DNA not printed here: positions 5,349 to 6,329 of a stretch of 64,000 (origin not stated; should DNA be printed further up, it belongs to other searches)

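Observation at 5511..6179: LOG/PpnN-like nucleotide N-glycosidase gene embedded in the de novo purine operon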

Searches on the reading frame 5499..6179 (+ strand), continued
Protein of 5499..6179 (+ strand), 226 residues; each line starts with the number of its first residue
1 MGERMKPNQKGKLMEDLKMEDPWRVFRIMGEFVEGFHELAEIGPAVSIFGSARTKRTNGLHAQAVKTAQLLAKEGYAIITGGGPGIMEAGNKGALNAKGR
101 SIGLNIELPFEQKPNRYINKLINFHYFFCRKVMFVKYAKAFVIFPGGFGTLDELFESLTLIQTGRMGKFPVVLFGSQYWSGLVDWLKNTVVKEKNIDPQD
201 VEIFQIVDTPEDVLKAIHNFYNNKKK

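Call 72: search_solved_structures(query=window:5511-6176:+, show_alignments=4, max_evalue=1e-40)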
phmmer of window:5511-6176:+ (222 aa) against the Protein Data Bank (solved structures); distinct sequences matched with E-value up to 1e-40: 4.
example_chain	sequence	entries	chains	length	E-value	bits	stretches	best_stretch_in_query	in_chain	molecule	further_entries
5zi9_A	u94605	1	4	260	7.6e-74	251.1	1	15-210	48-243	Cytokinin riboside 5'-monophosphate phosphoribohydrolase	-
5wq3_A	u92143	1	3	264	3.1e-67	229.5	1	13-213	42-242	Cytokinin riboside 5'-monophosphate phosphoribohydrolase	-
1wek_A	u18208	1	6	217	4.9e-65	222.3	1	6-213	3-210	hypothetical protein TT1465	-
9us2_A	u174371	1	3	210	3.5e-52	180.2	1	33-210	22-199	Cytokinin riboside 5'-monophosphate phosphoribohydrolase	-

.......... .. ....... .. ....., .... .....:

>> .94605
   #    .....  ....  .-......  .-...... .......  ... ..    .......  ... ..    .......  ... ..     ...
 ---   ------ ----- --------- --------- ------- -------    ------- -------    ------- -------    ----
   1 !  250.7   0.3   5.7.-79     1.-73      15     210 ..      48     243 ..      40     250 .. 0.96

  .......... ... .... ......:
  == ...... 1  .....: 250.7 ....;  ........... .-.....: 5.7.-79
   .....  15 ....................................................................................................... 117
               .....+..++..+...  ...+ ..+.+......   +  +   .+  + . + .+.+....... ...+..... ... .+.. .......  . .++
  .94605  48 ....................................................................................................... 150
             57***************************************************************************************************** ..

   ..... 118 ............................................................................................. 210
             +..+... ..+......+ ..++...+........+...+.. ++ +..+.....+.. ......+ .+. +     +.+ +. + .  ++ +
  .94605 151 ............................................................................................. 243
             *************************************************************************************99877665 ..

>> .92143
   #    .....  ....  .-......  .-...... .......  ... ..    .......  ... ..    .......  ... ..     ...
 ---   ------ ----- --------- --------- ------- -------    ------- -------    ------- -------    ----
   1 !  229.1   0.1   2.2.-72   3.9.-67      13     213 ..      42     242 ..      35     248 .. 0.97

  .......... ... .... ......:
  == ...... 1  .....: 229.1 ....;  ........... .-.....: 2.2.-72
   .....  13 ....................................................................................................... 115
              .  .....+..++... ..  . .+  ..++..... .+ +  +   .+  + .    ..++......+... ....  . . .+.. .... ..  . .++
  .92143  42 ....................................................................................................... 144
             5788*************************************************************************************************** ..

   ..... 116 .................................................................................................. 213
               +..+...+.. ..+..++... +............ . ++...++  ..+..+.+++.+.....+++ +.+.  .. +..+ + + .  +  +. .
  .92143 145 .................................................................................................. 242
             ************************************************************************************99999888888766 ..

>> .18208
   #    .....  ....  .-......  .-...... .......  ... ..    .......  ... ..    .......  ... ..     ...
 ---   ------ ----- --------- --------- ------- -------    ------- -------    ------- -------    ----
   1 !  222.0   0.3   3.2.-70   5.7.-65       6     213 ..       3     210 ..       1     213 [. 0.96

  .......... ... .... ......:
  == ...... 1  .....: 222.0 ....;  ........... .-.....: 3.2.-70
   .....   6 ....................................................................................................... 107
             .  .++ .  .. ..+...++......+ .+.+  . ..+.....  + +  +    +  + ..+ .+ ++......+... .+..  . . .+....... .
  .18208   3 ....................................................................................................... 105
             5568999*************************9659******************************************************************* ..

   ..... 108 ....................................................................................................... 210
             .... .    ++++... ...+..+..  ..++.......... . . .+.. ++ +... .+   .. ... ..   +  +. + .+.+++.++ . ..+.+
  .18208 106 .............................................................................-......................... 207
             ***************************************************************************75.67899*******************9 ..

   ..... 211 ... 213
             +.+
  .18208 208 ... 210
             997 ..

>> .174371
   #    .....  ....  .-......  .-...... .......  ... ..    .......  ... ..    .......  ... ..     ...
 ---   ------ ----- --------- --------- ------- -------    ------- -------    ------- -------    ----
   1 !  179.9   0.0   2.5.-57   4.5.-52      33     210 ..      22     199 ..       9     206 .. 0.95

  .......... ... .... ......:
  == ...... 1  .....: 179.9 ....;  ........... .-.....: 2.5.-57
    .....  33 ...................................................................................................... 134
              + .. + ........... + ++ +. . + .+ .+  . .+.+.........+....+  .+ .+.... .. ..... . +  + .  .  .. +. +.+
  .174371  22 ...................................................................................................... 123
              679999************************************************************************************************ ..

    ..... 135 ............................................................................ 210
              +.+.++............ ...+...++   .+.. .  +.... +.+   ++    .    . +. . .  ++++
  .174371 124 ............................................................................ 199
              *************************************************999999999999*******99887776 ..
